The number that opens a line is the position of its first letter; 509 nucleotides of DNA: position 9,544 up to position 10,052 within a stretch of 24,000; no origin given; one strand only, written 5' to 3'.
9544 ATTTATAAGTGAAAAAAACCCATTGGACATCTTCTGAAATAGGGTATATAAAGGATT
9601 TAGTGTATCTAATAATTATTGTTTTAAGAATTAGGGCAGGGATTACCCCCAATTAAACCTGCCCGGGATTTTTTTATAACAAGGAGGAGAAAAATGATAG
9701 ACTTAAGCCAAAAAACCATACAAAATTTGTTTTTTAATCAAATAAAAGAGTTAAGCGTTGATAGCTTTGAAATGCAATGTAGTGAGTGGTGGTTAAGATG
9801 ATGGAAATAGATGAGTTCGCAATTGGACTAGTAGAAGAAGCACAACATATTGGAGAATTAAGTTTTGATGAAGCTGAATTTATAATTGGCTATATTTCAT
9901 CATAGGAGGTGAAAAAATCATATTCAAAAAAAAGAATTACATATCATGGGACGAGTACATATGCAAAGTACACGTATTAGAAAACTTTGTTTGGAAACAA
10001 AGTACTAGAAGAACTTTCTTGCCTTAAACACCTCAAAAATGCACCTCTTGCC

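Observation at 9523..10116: Unannotated Shine-Dalgarno-led micro-ORF cassette in the largest non-coding gap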

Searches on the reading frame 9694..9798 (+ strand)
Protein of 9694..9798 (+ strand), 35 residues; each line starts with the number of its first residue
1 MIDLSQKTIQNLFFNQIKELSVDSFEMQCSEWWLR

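Call 10: search_protein_families(library=pfam, proteins=[window:9694-9798:+], max_evalue=10)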
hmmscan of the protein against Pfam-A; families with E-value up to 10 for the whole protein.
seq(35 aa): 0 families

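Call 21: find_related_loci(query=A1, collection=metagenome_contigs, flank=3000)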
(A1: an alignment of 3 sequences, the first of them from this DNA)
Query A1 (35 aa) in metagenome_contigs; peptide patterns used: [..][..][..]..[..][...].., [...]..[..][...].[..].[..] (x = any residue, [..] = any of these).
599 stretches matched a pattern (row limit reached: there are more); 50 encode a relative of the query (tblastn E <= 1e-3); 50 distinct loci.
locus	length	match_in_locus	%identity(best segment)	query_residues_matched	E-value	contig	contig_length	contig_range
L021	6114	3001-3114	61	1-34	3e-12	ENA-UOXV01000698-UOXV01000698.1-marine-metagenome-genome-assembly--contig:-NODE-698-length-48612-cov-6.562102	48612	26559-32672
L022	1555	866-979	58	1-34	4e-12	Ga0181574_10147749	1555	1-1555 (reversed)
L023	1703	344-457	58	1-34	4e-12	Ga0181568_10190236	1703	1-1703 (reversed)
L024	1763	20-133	61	1-35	7e-10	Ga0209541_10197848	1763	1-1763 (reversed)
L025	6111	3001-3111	62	1-34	1e-9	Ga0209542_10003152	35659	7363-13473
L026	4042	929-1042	58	1-35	3e-9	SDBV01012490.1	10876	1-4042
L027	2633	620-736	54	1-34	5e-9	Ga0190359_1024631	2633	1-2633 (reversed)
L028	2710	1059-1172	53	2-34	3e-8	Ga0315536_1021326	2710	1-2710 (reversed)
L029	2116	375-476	56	1-30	6e-8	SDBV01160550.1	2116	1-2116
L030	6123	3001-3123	51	1-35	6e-8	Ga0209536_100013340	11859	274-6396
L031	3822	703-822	50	2-34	9e-8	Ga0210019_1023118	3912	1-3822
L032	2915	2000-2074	68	2-26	2e-7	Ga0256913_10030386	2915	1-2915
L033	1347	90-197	53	2-34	3e-7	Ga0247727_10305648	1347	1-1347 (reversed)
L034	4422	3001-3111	49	2-34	4e-7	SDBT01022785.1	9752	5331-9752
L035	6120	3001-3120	50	1-33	4e-7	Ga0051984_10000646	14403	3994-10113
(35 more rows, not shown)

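Call 70: search_solved_structures(query=A6, max_evalue=10, show_alignments=2)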
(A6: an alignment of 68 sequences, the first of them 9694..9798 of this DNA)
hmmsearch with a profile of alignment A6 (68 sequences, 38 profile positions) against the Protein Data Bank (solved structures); distinct sequences matched with E-value up to 10: 4.
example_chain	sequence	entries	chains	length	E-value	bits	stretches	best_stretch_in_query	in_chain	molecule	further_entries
3rx9_A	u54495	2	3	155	0.15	14.8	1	9-21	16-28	Putative uncharacterized protein | Type VI secretion system protein VasD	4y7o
6ixh_A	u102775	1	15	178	0.2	14.4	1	9-21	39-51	Type VI Secretion System TssJ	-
6hs7_F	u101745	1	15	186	0.24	14.1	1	9-21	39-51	Type VI secretion system protein VasD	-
1fm0_D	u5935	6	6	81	0.75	12.5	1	8-19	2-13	MOLYBDOPTERIN CONVERTING FACTOR, SUBUNIT 1 | MOLYBDOPTERIN [MPT] CONVERTING FACTOR, SUBUNIT 1 | Molybdopterin-converting factor subunit 1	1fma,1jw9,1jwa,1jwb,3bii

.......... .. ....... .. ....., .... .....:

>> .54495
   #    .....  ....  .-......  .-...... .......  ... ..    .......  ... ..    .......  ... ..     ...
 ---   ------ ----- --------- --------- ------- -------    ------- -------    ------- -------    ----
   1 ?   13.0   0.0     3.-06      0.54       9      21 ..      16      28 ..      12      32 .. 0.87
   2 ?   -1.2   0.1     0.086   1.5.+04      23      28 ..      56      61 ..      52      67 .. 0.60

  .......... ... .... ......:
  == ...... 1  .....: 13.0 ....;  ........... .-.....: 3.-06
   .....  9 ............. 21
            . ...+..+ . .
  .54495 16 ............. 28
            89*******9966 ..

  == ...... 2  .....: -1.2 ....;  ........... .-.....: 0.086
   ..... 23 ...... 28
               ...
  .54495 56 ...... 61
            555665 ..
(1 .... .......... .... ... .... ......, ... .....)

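Call 73: search_protein_families(library=ncbifam, proteins=[window:9694-9798:+], max_evalue=1)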
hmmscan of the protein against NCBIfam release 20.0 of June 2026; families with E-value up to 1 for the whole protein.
seq(35 aa): 0 families

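Call 75: search_protein_families(library=padloc, proteins=[window:9694-9798:+], max_evalue=1)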
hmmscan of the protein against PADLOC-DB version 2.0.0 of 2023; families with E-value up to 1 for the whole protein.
seq(35 aa): 0 families

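Call 76: search_protein_families(library=phrogs, proteins=[window:9694-9798:+], max_evalue=1)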
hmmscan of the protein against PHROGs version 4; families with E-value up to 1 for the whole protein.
seq(35 aa): 0 families

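Call 92: find_related_loci(query=A6, collection=viral_contigs, flank=3000)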
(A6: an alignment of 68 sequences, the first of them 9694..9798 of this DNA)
Query A6 (35 aa) in viral_contigs; peptide patterns used: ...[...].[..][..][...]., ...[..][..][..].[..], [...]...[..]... (x = any residue, [..] = any of these).
107 stretches matched a pattern, but none encodes a relative of the query by tblastn (E <= 1e-3).

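Call 101: search_protein_representatives(alignment_id=A6)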
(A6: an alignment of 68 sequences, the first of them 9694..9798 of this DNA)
Query: 68 sequences, 38 profile positions. Proteins with E-value up to 0.001 (for the whole library): 255; up to 1e-10: 44; up to 1e-30: 0. The best 150 are listed.
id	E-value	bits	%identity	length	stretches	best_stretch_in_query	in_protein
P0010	1.5e-21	91.6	-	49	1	1-38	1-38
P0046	1.5e-19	85.2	-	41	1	1-38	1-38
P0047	5.4e-19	83.5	-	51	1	1-37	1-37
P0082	3.0e-16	74.7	-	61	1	1-34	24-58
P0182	1.2e-15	72.8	-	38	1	1-36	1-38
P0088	2.4e-15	71.8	-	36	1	1-30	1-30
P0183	4.1e-14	67.9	-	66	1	1-36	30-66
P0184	6.6e-14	67.2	-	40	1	2-36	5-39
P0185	8.7e-14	66.8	-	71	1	1-36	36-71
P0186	1.2e-13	66.4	-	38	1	1-37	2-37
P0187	2.1e-13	65.5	-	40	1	1-36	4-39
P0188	2.6e-13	65.3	-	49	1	1-36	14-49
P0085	4.5e-13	64.5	-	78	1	3-36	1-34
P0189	6.6e-13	64.0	-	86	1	1-36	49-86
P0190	7.5e-13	63.8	-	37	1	1-37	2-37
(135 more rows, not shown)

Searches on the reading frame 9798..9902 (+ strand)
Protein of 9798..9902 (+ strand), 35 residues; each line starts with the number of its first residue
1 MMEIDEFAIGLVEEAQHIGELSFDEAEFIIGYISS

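Call 10: search_protein_families(library=pfam, proteins=[window:9798-9902:+], max_evalue=10)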
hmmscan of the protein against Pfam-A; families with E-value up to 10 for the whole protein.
seq(35 aa): 0 families

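Call 71: search_solved_structures(query=A7, max_evalue=10, show_alignments=2)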
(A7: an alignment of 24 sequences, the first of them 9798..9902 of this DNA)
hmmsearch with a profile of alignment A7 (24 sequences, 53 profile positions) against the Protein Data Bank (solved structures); distinct sequences matched with E-value up to 10: 3.
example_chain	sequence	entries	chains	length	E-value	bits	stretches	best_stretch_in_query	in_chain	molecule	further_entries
8z82_H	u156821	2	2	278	0.11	15.7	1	36-52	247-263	Photosynthetic reaction centre, H-chain | Photosynthetic reaction center H subunit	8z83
8ouw_2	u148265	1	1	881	0.5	13.5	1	16-42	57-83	DNA replication licensing factor MCM2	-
9e2g_4T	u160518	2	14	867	6.9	9.8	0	15-29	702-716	Starmaker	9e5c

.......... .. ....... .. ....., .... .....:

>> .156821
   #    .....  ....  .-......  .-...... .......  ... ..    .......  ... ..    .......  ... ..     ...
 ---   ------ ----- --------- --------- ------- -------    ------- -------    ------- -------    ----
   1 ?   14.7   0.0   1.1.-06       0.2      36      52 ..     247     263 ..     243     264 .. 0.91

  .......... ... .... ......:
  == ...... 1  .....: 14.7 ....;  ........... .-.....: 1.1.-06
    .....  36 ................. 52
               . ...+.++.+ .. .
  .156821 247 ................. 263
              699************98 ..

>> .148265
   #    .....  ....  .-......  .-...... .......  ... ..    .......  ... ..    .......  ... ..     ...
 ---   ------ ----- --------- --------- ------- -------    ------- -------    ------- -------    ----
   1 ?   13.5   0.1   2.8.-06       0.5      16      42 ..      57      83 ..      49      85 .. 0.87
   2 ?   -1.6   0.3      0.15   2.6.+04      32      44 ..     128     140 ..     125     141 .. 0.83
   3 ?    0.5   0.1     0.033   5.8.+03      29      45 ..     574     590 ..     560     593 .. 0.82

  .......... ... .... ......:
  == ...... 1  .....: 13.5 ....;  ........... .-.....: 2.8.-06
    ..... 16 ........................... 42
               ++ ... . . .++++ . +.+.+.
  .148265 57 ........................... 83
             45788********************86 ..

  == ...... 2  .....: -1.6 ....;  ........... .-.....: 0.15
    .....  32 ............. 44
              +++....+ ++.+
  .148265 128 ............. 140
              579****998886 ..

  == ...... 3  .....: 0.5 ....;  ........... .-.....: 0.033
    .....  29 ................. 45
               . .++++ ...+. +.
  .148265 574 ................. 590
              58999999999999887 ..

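Call 73: search_protein_families(library=ncbifam, proteins=[window:9798-9902:+], max_evalue=1)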
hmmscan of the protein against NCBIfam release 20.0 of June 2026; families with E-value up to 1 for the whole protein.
seq(35 aa): 0 families

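Call 75: search_protein_families(library=padloc, proteins=[window:9798-9902:+], max_evalue=1)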
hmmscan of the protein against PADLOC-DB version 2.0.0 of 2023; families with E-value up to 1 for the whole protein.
seq(35 aa): 0 families

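Call 76: search_protein_families(library=phrogs, proteins=[window:9798-9902:+], max_evalue=1)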
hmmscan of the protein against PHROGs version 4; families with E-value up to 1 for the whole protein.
seq(35 aa): 0 families
